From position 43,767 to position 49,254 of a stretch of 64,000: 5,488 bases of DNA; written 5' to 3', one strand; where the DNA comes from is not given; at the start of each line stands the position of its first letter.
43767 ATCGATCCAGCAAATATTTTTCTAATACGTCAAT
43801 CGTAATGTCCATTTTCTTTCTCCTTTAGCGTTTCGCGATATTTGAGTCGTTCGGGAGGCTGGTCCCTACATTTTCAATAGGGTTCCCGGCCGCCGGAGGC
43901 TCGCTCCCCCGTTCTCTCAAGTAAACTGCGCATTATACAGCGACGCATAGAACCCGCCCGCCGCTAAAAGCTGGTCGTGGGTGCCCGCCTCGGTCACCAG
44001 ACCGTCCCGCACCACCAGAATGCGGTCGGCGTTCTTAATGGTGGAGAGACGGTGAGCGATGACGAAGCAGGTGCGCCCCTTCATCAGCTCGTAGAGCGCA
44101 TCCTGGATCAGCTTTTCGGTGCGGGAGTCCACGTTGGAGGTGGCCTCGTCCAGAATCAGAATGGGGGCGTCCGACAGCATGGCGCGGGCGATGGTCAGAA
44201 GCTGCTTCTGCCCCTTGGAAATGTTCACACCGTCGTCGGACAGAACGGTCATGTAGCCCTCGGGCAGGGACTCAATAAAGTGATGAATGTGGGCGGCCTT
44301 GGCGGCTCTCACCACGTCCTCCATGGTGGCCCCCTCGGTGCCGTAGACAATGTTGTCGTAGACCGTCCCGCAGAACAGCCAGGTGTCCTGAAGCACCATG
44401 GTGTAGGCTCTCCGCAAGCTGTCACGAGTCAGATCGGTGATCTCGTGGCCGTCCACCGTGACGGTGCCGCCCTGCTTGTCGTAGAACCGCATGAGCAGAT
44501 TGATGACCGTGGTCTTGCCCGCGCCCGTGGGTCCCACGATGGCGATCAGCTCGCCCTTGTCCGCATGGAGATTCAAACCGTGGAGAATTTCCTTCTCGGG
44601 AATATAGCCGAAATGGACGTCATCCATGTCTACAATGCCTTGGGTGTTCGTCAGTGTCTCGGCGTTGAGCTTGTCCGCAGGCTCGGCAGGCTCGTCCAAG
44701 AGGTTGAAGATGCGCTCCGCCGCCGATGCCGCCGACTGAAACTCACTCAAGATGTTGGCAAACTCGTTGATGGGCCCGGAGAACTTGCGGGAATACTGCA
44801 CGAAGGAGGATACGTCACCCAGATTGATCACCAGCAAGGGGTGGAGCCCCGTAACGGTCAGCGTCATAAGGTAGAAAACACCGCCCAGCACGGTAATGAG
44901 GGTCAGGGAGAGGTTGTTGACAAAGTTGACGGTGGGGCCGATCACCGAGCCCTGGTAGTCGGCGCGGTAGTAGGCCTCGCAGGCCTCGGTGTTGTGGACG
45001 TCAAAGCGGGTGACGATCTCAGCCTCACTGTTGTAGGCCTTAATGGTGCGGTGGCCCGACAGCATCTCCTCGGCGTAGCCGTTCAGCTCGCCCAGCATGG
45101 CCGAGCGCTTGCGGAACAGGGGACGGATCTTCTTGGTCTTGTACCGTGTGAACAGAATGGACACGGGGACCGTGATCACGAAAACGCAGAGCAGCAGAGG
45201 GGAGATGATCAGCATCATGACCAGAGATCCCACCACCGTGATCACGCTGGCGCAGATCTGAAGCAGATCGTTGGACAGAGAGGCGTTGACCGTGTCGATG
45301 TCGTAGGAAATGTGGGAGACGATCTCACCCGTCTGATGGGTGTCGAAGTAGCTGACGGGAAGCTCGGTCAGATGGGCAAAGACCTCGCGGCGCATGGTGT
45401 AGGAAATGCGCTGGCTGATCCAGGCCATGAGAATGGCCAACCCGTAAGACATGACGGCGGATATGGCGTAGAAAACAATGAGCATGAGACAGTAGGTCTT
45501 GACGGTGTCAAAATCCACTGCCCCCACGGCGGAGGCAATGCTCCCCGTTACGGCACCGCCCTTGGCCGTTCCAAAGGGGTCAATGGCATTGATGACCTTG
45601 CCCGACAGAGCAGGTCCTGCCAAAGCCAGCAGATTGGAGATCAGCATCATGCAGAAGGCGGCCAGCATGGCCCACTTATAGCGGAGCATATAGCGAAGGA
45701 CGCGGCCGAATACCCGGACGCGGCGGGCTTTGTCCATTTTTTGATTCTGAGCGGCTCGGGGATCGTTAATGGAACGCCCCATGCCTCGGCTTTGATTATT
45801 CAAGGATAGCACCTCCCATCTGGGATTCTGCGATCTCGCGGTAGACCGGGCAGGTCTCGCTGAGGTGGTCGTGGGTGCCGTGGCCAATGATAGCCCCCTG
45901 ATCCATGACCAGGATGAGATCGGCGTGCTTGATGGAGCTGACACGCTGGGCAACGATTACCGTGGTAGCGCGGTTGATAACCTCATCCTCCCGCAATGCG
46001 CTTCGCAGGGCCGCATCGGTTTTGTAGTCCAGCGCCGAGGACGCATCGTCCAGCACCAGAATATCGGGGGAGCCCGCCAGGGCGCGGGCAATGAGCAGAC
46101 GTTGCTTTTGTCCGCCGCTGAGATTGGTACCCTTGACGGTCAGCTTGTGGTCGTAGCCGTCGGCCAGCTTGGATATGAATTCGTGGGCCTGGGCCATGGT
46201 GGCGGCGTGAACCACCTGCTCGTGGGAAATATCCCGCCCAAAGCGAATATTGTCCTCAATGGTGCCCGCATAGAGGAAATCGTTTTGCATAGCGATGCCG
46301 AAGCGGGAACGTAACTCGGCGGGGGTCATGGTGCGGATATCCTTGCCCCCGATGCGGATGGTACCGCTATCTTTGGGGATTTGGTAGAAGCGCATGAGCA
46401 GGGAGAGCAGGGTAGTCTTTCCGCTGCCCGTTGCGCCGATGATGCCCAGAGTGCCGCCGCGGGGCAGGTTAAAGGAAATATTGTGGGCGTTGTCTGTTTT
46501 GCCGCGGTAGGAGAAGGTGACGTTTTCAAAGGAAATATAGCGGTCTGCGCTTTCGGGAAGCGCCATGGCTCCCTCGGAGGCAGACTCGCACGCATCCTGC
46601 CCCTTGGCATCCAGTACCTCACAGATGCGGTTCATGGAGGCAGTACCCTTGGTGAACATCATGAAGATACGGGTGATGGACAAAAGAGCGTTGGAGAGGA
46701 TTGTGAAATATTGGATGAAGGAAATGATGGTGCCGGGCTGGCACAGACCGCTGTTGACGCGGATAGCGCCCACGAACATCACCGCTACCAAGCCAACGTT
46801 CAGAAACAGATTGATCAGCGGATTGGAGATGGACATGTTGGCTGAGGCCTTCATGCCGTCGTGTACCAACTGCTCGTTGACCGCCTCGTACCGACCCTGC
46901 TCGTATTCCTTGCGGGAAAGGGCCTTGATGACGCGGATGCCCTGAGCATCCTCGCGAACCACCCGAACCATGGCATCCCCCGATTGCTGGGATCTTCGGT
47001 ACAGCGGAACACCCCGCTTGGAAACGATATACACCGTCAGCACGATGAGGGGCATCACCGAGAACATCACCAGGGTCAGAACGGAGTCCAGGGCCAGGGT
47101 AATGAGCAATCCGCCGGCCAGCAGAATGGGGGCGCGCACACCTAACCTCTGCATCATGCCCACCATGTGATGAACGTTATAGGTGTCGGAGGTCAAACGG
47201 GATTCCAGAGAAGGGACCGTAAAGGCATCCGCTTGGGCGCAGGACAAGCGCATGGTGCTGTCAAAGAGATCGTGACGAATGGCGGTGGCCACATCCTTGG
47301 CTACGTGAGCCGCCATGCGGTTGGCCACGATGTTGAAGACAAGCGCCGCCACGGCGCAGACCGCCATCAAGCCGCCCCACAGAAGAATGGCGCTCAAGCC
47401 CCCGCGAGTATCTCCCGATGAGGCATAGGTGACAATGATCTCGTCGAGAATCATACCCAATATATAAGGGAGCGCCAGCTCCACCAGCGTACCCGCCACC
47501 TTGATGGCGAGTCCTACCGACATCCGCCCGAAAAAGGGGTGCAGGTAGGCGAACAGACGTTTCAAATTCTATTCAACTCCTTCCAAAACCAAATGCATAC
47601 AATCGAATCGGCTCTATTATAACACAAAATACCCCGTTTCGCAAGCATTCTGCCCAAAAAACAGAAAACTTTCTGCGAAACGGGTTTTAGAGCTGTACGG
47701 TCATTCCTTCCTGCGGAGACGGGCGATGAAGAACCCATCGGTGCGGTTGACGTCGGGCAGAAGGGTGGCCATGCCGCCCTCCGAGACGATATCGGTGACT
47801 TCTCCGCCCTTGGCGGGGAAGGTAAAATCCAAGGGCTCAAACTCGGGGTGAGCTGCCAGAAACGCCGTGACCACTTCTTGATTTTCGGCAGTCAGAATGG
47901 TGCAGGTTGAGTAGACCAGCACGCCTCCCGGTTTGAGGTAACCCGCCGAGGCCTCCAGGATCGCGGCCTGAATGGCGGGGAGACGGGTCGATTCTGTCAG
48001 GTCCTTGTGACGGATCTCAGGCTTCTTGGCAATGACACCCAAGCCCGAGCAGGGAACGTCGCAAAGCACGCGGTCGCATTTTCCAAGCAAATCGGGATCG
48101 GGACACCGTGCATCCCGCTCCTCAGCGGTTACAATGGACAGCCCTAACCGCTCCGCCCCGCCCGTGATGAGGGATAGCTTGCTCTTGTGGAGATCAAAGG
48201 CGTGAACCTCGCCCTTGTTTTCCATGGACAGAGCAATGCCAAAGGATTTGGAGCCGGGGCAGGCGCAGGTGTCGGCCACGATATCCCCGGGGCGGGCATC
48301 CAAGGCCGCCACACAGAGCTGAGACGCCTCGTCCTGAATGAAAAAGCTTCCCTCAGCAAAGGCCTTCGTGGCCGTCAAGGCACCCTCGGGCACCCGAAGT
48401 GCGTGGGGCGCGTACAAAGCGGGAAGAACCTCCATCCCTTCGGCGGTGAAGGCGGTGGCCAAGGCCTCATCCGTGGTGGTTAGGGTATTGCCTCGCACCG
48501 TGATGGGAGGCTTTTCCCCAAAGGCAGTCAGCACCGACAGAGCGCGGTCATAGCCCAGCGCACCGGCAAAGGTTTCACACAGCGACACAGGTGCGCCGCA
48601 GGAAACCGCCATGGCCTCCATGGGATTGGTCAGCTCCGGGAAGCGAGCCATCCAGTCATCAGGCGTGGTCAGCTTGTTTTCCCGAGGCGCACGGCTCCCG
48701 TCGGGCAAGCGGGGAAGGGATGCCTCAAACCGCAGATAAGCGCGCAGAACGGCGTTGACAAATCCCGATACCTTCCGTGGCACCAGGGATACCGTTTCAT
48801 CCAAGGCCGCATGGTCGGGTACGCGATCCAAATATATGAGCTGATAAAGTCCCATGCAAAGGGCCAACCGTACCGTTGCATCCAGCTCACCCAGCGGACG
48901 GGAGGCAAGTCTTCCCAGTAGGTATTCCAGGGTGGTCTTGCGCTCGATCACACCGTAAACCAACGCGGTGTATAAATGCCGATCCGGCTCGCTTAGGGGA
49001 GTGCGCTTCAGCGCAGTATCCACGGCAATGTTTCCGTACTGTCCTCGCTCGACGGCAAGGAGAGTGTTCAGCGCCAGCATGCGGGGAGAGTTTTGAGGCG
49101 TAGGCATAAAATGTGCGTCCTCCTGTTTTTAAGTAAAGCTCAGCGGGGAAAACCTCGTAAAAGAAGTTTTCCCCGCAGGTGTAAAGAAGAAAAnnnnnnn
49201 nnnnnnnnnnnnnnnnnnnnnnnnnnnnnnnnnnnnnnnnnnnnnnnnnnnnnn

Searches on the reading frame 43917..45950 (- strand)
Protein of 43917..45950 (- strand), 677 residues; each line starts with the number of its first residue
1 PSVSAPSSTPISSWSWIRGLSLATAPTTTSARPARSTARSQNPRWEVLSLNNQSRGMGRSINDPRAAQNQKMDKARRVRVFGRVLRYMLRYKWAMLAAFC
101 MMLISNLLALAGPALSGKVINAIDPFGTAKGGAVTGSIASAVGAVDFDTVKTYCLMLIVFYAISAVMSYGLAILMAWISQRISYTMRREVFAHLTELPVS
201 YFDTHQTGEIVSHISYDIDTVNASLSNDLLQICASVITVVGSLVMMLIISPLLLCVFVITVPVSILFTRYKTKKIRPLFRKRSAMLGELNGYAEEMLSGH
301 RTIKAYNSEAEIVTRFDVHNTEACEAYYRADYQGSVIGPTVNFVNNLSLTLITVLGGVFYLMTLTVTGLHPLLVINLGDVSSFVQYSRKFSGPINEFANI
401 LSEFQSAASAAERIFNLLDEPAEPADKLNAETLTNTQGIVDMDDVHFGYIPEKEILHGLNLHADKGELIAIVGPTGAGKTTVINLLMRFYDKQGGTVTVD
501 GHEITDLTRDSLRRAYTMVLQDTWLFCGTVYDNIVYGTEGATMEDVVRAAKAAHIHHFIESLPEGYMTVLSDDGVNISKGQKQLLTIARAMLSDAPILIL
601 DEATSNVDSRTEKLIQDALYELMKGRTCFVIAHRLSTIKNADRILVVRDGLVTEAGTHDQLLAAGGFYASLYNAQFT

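Call 12: search_protein_families(library=pfam, proteins=[window:43917-45950:-], max_evalue=0.001)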
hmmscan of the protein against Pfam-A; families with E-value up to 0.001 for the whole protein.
window:43917-45950:- (677 aa): 7 families
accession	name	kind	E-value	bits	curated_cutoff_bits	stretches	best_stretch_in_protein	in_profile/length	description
PF00664.28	ABC_membrane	-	7.1e-49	167.4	28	1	96-360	2-250/274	ABC transporter transmembrane region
PF00005.33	ABC_tran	-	4.9e-29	102.1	25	1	456-605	1-137/137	ABC transporter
PF02463.25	SMC_N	-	6.5e-08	32.7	40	1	566-647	123-211/220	RecF/RecN/SMC N terminal domain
PF13401.12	AAA_22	-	2.1e-05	25.3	27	1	467-521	6-33/130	AAA domain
PF13604.12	AAA_30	-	0.00013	22.3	27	1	463-499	15-51/191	AAA domain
PF13191.12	AAA_16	-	0.0002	22.3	32.6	1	463-504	21-63/167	AAA ATPase domain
PF13304.12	AAA_21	-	0.00036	21.1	27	0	576-624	237-284/304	AAA domain, putative AbiEii toxin, Type IV TA system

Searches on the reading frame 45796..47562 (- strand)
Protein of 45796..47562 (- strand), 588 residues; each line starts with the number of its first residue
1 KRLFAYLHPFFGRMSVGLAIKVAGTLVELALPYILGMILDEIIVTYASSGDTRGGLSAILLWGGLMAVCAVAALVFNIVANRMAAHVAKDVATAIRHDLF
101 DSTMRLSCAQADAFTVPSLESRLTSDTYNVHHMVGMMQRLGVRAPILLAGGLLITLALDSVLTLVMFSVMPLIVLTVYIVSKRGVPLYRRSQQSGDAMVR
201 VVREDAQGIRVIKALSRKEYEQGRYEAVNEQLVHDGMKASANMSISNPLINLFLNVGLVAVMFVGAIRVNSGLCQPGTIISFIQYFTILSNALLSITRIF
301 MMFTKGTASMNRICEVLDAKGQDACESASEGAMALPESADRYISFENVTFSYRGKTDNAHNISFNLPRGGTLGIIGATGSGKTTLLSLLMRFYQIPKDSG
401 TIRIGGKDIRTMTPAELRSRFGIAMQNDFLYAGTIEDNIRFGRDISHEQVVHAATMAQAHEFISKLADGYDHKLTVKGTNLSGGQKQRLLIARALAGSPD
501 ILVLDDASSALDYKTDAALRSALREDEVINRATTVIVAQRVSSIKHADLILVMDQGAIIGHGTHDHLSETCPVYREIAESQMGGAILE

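Call 12: search_protein_families(library=pfam, proteins=[window:45796-47562:-], max_evalue=0.001)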
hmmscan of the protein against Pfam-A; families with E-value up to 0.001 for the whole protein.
window:45796-47562:- (588 aa): 2 families
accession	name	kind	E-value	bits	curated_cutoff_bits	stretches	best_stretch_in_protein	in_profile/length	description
PF00664.28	ABC_membrane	-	2e-41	142.9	28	1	16-293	3-274/274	ABC transporter transmembrane region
PF00005.33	ABC_tran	-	2e-28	100.2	25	1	360-508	2-136/137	ABC transporter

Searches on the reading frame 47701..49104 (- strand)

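Call 12: search_protein_families(library=pfam, proteins=[window:47701-49104:-], max_evalue=0.001)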
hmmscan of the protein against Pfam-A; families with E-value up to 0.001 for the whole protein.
window:47701-49104:- (467 aa): 4 families
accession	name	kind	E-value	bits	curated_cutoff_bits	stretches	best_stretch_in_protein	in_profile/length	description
PF01189.24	Methyltr_RsmB-F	-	1.5e-43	149.2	27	1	266-464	2-199/199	16S rRNA methyltransferase RsmB/F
PF01029.23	NusB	-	2.4e-26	93.1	23.1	1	6-125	2-133/133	NusB family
PF22458.1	RsmF-B_ferredox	-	4.3e-06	27.2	27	1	178-239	8-68/74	Methyltr_RsmF/B-like, ferredoxin-like domain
PF01728.25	FtsJ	-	9.2e-05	22.9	24.1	1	271-414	20-151/181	FtsJ-like methyltransferase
